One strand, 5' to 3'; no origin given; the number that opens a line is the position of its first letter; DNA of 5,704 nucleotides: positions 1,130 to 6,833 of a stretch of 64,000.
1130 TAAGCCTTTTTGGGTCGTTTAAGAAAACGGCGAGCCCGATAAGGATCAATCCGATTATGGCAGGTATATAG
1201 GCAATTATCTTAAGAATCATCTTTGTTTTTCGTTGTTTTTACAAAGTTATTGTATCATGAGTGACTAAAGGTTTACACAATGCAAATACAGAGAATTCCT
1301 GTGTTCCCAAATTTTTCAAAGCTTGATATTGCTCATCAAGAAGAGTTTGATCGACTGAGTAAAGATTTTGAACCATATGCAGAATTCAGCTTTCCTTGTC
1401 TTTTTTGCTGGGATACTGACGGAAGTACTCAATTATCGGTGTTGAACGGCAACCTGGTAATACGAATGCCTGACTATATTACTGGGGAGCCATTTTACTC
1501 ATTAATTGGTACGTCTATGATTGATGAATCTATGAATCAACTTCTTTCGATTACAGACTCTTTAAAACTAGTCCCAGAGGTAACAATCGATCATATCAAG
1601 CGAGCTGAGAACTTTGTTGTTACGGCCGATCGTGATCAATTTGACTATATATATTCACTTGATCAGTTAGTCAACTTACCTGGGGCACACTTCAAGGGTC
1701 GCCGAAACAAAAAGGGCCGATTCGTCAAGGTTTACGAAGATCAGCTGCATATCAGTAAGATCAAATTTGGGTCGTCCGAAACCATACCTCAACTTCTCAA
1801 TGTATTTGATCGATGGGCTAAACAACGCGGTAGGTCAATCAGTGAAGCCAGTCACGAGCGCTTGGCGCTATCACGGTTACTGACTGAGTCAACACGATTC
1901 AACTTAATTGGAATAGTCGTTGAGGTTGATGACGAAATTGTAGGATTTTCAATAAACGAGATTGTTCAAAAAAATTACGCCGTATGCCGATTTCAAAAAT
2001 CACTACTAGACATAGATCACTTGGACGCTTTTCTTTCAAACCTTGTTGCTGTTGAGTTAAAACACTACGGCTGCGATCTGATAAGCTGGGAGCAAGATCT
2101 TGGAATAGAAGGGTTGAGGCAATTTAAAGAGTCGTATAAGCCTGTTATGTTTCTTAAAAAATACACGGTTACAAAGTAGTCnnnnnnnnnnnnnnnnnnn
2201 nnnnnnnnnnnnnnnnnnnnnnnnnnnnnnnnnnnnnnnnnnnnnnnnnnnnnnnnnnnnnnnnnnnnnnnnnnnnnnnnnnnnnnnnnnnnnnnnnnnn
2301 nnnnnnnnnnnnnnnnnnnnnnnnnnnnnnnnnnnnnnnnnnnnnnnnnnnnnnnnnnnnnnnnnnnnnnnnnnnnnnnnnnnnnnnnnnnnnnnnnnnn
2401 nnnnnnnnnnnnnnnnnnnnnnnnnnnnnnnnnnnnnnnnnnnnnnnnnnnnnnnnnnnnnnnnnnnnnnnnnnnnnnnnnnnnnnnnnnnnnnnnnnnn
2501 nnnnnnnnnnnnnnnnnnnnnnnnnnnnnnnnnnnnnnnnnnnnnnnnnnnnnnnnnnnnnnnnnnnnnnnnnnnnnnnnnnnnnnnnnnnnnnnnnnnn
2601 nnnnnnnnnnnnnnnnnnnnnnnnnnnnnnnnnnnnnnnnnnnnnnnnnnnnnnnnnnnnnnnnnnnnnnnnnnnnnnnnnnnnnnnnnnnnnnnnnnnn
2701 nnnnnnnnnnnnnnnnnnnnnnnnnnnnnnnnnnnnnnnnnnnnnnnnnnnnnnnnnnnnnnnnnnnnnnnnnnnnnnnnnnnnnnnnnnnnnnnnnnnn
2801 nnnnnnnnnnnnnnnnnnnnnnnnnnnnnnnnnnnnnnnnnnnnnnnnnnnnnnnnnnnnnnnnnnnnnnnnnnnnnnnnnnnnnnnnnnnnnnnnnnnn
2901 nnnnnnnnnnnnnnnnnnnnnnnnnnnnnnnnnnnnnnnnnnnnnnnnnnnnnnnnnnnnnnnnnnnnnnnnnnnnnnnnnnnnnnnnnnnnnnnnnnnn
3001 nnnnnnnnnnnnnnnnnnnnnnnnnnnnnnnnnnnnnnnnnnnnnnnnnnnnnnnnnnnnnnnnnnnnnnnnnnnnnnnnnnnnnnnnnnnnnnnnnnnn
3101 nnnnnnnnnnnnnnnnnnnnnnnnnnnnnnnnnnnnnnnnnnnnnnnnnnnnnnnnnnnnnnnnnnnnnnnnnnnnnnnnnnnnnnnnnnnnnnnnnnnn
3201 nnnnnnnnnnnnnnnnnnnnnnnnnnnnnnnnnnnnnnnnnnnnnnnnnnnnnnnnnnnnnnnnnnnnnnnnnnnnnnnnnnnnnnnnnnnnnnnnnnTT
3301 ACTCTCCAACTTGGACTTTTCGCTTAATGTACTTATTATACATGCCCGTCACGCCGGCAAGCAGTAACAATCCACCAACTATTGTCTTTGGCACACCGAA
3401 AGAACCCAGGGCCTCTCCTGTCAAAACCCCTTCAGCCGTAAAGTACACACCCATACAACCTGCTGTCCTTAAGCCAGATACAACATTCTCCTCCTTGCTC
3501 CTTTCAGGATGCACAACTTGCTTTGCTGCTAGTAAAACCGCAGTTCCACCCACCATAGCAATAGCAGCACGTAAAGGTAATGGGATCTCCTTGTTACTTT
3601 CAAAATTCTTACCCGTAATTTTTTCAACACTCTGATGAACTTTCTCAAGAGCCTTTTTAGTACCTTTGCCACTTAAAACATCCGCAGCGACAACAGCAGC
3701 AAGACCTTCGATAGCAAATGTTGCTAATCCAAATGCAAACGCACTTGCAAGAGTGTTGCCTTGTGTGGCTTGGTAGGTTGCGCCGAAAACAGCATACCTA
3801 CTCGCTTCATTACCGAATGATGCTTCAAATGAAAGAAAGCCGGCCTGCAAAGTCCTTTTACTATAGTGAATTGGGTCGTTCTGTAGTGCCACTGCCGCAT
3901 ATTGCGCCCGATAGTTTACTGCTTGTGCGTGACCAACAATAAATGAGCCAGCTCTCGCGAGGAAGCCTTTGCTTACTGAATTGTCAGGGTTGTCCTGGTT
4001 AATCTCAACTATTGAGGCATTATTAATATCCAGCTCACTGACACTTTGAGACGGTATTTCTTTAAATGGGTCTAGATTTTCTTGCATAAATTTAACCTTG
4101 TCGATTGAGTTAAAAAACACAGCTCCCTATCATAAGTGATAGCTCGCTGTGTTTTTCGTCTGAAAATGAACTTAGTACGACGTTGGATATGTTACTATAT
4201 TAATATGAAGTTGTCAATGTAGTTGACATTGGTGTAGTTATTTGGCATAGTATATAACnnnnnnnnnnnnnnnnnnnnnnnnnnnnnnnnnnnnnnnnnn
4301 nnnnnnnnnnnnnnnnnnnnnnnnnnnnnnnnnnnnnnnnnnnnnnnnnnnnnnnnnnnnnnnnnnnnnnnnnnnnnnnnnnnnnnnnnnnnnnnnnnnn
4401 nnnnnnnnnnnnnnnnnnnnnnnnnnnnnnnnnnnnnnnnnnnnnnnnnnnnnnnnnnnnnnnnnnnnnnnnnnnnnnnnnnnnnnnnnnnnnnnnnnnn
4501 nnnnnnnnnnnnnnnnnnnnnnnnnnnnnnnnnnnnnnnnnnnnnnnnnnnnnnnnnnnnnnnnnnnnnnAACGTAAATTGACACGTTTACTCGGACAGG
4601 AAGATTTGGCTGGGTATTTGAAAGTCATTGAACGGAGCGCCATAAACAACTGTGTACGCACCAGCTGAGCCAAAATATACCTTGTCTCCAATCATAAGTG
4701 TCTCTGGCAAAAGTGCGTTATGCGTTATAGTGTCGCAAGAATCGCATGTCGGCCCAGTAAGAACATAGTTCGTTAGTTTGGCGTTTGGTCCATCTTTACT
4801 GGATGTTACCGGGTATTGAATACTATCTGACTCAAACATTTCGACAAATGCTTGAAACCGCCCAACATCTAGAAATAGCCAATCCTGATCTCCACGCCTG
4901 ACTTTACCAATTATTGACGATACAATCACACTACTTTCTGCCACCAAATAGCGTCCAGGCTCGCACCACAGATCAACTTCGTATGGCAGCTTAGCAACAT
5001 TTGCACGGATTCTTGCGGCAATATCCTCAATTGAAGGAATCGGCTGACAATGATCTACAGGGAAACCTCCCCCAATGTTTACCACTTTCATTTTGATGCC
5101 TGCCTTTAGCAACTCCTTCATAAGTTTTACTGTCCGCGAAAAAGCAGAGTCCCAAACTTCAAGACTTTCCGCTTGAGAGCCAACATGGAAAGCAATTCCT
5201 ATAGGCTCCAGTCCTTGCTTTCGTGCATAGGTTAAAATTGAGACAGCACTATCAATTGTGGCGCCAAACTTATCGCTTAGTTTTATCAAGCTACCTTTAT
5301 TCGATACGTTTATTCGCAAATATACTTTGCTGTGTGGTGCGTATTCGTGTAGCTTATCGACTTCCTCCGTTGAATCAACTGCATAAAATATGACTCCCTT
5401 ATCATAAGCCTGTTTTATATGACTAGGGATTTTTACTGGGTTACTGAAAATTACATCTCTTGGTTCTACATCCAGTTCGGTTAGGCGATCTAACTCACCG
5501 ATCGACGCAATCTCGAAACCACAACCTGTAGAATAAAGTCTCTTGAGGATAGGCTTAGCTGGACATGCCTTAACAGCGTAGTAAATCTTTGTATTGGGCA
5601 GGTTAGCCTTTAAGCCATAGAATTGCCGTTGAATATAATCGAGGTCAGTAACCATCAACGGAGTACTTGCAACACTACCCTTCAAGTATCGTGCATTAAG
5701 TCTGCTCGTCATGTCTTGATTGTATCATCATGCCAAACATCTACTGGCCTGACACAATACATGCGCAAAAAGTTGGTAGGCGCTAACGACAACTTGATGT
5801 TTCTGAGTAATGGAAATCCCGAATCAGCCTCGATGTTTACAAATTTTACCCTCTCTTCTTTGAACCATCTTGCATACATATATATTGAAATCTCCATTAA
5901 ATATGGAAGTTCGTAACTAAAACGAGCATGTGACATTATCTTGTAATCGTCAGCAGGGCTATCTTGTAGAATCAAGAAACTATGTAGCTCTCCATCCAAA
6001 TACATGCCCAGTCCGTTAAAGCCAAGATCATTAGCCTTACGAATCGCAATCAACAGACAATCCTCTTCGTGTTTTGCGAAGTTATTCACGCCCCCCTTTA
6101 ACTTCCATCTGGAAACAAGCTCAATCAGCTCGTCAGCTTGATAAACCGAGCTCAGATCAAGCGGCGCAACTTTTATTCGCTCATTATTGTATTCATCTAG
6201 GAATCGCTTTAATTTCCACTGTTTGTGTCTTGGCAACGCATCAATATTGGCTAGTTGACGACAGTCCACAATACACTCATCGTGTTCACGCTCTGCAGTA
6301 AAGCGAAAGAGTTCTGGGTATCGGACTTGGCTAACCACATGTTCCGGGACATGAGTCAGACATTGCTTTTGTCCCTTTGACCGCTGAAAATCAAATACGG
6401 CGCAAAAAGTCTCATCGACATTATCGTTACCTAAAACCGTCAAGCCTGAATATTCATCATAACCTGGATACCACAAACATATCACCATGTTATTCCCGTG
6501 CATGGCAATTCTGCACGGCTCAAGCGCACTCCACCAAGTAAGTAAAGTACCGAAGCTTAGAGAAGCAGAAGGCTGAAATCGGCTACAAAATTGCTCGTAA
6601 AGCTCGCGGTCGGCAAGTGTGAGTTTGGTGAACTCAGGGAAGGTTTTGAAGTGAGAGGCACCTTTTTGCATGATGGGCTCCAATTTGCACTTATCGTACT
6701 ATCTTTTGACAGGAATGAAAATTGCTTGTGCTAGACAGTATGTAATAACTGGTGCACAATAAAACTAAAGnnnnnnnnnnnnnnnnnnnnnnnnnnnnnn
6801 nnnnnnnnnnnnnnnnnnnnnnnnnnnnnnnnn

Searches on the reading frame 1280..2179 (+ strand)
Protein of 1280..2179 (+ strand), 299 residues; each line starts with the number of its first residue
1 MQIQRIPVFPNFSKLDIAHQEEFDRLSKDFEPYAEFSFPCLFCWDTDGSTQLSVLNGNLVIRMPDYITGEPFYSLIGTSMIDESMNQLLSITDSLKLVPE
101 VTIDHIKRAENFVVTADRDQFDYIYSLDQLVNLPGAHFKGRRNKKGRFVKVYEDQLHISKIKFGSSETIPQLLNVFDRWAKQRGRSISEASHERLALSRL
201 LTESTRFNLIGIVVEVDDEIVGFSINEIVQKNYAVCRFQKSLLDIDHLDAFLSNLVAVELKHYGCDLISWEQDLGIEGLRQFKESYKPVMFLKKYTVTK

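Call 6: search_protein_families(library=pfam, proteins=[window:1280-2179:+], max_evalue=0.01)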
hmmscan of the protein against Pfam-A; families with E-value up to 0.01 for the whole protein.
window:1280-2179:+ (299 aa): 1 family
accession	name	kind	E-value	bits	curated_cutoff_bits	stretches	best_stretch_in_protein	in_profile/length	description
PF09924.15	LPG_synthase_C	-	4e-25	88.9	27.5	1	34-297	8-297/298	Phosphatidylglycerol lysyltransferase, C-terminal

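Call 7: search_protein_families(library=ncbifam, proteins=[window:1280-2179:+], max_evalue=0.01)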
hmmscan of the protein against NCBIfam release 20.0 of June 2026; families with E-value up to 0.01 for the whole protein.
window:1280-2179:+ (299 aa): 0 families

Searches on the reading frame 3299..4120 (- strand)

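Call 6: search_protein_families(library=pfam, proteins=[window:3299-4120:-], max_evalue=0.01)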
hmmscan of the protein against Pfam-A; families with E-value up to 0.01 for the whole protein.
window:3299-4120:- (273 aa): 1 family
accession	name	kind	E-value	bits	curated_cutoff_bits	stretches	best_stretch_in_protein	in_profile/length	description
PF23987.1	Phage_holin_10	-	0.0042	17.5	27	0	213-267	4-51/52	Bacteriophage holin Pam3 gp28 family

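Call 7: search_protein_families(library=ncbifam, proteins=[window:3299-4120:-], max_evalue=0.01)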
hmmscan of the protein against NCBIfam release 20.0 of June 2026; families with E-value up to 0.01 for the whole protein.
window:3299-4120:- (273 aa): 0 families

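Call 39: search_protein_families(library=pfam, proteins=[window:3299-4120:-], max_evalue=1)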
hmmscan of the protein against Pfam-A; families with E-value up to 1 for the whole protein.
window:3299-4120:- (273 aa): 1 family
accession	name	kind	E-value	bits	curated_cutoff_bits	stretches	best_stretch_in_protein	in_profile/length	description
PF23987.1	Phage_holin_10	-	0.0042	17.5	27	1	213-267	4-51/52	Bacteriophage holin Pam3 gp28 family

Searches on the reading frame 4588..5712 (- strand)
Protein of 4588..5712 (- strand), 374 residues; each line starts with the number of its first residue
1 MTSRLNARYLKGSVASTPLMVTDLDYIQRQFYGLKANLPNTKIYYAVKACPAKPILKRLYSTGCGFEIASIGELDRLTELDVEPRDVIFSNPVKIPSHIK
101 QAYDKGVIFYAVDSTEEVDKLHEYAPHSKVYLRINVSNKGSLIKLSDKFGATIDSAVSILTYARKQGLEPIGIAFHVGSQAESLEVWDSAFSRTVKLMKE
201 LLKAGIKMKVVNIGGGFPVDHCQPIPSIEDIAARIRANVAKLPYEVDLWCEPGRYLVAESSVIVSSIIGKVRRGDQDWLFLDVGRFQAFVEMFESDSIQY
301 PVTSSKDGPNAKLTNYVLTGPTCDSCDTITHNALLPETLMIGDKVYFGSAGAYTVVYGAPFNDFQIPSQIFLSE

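Call 6: search_protein_families(library=pfam, proteins=[window:4588-5712:-], max_evalue=0.01)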
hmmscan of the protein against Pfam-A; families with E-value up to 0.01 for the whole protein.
window:4588-5712:- (374 aa): 2 families
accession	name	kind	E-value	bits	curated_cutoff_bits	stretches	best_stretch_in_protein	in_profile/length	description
PF02784.22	Orn_Arg_deC_N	-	1.2e-55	189.1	23.4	1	25-258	2-247/247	Pyridoxal-dependent decarboxylase, pyridoxal binding domain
PF00278.28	Orn_DAP_Arg_deC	-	2e-13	50.9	23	1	220-351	5-95/95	Pyridoxal-dependent decarboxylase, C-terminal sheet domain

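Call 7: search_protein_families(library=ncbifam, proteins=[window:4588-5712:-], max_evalue=0.01)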
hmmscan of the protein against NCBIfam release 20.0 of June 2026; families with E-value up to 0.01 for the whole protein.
window:4588-5712:- (374 aa): 8 families
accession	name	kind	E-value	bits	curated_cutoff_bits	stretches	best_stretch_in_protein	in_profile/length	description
TIGR01048.1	lysA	equivalog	1.6e-53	181.7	297.9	1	16-372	24-395/417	diaminopimelate decarboxylase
TIGR03099.1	dCO2ase_PEP1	hypoth_equivalog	3.1e-38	131.9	478.45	1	10-354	18-379/398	pyridoxal-dependent decarboxylase, exosortase A system-associated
NF006515.0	PRK08961.1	equivalog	2.3e-37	128.4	802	1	10-372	496-859/861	bifunctional aspartate kinase/diaminopimelate decarboxylase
NF052544.1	OrLyDeCDokD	equivalog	4.4e-22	78.3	700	1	20-356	52-421/461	ornithine/lysine decarboxylase DokD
NF041039.1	FslC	exception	3.9e-13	49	500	1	39-361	54-393/418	rhizoferrin biosystnesis N-citrylornithine decarboxylase FslC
TIGR01047.1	nspC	equivalog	2.1e-11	42.9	409.05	1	172-371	161-358/380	carboxynorspermidine decarboxylase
NF003763.0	PRK05354.1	equivalog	6.5e-10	38.2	369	1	146-273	220-362/636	biosynthetic arginine decarboxylase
TIGR01273.1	speA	equivalog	2.4e-09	36.3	624.1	1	148-273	214-354/624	arginine decarboxylase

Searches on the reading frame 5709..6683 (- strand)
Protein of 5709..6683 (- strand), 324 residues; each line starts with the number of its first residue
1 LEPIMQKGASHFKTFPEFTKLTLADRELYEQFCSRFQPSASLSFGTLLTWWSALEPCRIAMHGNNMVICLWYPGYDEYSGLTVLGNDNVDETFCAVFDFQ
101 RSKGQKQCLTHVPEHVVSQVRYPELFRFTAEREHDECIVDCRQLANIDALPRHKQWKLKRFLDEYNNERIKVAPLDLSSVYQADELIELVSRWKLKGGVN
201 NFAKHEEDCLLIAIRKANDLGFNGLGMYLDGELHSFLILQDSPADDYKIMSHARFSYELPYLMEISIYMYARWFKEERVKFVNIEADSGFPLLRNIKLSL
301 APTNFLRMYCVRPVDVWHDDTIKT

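Call 6: search_protein_families(library=pfam, proteins=[window:5709-6683:-], max_evalue=0.01)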
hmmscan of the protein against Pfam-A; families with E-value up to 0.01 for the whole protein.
window:5709-6683:- (324 aa): 1 family
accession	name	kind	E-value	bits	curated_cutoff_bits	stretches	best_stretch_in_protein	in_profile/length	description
PF09924.15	LPG_synthase_C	-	1.5e-09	37.8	27.5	1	43-311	12-297/298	Phosphatidylglycerol lysyltransferase, C-terminal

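Call 7: search_protein_families(library=ncbifam, proteins=[window:5709-6683:-], max_evalue=0.01)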
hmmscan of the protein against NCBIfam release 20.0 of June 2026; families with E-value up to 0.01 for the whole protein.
window:5709-6683:- (324 aa): 0 families
